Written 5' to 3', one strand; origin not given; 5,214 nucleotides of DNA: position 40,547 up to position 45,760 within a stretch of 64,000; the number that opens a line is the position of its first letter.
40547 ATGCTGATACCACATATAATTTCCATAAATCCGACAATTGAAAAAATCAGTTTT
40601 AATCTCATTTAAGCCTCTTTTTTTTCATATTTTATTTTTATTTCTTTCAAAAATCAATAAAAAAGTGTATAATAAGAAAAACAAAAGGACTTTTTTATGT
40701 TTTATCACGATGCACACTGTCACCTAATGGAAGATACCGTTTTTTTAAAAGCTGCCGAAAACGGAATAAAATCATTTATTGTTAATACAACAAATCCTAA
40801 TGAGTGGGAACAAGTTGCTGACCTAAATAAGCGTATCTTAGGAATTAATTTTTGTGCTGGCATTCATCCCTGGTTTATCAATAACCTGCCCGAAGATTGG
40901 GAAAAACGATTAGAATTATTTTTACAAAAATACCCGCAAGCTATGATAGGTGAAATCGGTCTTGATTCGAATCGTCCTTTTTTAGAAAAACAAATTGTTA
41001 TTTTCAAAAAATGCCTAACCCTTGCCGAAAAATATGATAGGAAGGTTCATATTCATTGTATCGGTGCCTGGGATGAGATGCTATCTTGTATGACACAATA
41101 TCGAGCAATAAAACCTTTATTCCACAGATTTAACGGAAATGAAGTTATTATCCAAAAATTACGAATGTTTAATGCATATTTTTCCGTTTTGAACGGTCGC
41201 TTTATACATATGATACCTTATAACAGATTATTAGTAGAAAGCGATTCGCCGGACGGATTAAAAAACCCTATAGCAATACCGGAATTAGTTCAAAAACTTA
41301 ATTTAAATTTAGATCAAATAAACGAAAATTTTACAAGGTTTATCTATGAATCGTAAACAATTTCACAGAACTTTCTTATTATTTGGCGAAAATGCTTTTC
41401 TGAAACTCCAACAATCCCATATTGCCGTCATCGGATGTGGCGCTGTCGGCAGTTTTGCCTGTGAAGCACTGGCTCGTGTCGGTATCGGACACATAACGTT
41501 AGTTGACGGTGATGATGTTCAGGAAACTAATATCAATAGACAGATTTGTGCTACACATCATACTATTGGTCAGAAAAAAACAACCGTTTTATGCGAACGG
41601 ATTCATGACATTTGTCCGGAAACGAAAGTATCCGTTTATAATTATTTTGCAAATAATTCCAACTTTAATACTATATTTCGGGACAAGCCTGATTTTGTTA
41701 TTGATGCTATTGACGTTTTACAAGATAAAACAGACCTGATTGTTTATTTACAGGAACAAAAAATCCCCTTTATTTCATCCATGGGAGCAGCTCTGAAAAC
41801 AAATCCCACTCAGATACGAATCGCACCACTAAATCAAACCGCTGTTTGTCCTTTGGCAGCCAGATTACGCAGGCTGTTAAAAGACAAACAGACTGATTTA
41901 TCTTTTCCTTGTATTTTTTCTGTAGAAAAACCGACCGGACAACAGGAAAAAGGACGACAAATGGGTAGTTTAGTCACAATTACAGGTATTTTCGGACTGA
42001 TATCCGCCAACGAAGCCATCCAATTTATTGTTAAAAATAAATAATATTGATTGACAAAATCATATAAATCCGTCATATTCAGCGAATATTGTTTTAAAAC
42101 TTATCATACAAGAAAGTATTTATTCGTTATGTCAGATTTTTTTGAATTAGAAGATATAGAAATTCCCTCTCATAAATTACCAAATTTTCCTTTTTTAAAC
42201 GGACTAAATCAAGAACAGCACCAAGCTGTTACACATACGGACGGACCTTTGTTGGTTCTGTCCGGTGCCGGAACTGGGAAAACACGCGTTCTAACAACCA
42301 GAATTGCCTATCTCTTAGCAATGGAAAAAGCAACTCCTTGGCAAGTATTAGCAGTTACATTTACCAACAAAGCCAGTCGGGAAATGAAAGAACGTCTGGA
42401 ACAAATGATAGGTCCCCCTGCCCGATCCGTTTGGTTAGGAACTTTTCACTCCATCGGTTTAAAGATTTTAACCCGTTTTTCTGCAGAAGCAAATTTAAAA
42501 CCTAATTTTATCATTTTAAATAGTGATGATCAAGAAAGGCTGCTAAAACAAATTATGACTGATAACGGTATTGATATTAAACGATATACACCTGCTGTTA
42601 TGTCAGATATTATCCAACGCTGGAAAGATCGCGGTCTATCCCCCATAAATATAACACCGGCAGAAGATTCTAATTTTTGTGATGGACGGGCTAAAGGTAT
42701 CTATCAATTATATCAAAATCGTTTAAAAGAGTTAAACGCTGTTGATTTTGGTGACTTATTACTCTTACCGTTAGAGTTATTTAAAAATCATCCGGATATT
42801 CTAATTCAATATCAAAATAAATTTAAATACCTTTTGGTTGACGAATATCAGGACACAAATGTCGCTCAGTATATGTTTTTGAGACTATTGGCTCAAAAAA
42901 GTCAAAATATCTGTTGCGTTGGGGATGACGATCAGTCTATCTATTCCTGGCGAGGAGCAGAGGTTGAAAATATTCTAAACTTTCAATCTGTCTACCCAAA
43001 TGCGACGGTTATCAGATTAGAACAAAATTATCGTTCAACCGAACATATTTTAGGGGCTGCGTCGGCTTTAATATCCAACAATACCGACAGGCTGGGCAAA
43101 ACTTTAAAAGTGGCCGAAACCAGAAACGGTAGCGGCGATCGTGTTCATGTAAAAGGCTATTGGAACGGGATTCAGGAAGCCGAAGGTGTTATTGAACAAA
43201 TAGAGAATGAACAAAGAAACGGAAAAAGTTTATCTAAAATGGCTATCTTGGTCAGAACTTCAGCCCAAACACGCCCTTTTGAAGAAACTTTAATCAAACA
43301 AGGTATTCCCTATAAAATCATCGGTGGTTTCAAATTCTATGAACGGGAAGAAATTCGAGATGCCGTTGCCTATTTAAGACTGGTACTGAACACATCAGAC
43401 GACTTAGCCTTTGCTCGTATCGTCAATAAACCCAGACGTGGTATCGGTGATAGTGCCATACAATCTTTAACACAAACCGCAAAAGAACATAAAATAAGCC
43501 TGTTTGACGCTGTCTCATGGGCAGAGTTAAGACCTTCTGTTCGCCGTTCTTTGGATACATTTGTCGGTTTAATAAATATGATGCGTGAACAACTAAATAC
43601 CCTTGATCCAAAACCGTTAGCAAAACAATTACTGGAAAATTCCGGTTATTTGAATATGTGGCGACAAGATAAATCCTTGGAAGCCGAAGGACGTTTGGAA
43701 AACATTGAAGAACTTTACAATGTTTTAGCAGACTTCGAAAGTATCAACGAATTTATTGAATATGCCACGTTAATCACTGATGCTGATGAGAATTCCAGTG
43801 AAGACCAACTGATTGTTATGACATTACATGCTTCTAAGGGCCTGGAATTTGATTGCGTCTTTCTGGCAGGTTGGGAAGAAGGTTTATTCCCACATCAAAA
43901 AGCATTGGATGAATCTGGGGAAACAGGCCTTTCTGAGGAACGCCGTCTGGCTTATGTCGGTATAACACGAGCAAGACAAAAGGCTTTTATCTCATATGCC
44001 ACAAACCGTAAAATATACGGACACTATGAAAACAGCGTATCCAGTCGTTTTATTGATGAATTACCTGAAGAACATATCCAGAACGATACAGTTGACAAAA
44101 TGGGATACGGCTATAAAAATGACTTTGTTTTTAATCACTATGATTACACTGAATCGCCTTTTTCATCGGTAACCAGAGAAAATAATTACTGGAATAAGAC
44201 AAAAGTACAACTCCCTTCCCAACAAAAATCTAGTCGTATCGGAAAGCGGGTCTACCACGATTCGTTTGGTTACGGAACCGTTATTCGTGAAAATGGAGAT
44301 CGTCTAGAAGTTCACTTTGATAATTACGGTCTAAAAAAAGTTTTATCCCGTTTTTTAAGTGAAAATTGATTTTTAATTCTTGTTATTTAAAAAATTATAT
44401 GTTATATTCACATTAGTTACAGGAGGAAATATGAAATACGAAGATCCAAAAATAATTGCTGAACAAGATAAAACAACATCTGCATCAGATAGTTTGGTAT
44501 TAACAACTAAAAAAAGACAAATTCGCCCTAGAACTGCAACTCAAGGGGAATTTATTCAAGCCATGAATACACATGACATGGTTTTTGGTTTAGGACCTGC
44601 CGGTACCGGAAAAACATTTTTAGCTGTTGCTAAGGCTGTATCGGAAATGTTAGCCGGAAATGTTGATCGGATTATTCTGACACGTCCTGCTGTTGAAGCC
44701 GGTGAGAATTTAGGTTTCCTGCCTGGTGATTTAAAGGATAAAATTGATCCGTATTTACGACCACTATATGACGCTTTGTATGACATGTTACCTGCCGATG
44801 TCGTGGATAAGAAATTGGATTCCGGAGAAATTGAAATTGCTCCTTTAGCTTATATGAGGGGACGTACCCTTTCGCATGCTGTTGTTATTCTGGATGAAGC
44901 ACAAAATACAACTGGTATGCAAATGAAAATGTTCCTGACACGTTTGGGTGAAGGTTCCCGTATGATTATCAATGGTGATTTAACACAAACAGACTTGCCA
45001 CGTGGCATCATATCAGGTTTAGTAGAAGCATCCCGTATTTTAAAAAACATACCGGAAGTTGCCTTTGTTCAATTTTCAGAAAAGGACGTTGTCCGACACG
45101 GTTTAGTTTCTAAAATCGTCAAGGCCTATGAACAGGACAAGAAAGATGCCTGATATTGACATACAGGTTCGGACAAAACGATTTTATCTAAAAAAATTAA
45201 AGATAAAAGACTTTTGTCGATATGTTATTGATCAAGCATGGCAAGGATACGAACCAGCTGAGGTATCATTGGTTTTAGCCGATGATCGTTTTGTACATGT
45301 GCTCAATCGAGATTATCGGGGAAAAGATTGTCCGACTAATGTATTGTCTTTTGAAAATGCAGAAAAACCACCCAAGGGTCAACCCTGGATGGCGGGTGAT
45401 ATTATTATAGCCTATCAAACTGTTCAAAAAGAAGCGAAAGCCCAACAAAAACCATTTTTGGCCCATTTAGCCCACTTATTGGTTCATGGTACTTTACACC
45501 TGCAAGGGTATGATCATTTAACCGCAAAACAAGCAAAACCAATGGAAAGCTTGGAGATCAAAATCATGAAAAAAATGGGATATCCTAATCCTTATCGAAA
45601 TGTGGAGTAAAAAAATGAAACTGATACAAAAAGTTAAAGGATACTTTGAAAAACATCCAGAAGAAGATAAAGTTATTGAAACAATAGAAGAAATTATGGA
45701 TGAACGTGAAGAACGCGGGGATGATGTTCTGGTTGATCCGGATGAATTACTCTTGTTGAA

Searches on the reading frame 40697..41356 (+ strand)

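Call 64: search_protein_families(library=pfam, proteins=[window:40697-41356:+], max_evalue=0.00001)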
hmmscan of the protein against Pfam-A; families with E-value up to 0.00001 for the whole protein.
window:40697-41356:+ (219 aa): 1 family
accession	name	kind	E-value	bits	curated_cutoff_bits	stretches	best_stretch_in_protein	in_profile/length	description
PF01026.27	TatD_DNase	-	2.5e-35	122.5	27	1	5-191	2-211/253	TatD related DNase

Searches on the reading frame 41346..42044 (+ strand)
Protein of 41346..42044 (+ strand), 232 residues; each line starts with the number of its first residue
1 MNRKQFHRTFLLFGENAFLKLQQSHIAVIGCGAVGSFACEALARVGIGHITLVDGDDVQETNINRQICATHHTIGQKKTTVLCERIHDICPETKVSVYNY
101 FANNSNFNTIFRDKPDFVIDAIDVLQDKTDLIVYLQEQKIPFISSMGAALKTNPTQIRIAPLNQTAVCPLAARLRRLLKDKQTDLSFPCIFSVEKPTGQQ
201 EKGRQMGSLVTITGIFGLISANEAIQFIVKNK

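Call 64: search_protein_families(library=pfam, proteins=[window:41346-42044:+], max_evalue=0.00001)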
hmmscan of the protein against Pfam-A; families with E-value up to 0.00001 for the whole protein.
window:41346-42044:+ (232 aa): 1 family
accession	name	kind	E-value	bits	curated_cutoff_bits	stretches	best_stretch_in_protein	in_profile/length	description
PF00899.27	ThiF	-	4.2e-45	154.2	28.1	1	11-230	6-204/238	ThiF family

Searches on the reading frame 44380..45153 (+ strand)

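Call 64: search_protein_families(library=pfam, proteins=[window:44380-45153:+], max_evalue=0.00001)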
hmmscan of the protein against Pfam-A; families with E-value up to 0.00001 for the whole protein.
window:44380-45153:+ (257 aa): 3 families
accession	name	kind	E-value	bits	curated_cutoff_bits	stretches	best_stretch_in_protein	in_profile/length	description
PF02562.22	PhoH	-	1.9e-92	308.8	27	1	47-251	1-205/205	PhoH-like protein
PF13604.12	AAA_30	-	1.4e-06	28.6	27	1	53-204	4-128/191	AAA domain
PF13245.12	AAA_19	-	3.6e-06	27.6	25.1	1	57-204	3-129/134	AAA domain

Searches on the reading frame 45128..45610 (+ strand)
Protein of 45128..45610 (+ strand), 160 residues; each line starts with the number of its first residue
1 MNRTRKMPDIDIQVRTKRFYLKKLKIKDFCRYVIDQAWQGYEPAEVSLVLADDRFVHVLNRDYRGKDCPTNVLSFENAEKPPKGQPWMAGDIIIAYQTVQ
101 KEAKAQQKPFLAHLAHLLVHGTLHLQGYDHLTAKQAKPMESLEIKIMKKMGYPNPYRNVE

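Call 64: search_protein_families(library=pfam, proteins=[window:45128-45610:+], max_evalue=0.00001)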
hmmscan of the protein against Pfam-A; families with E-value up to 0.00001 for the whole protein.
window:45128-45610:+ (160 aa): 1 family
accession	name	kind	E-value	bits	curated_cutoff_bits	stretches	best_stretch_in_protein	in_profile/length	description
PF02130.23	YbeY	-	3.3e-32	111.5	25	1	27-150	12-129/129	Endoribonuclease YbeY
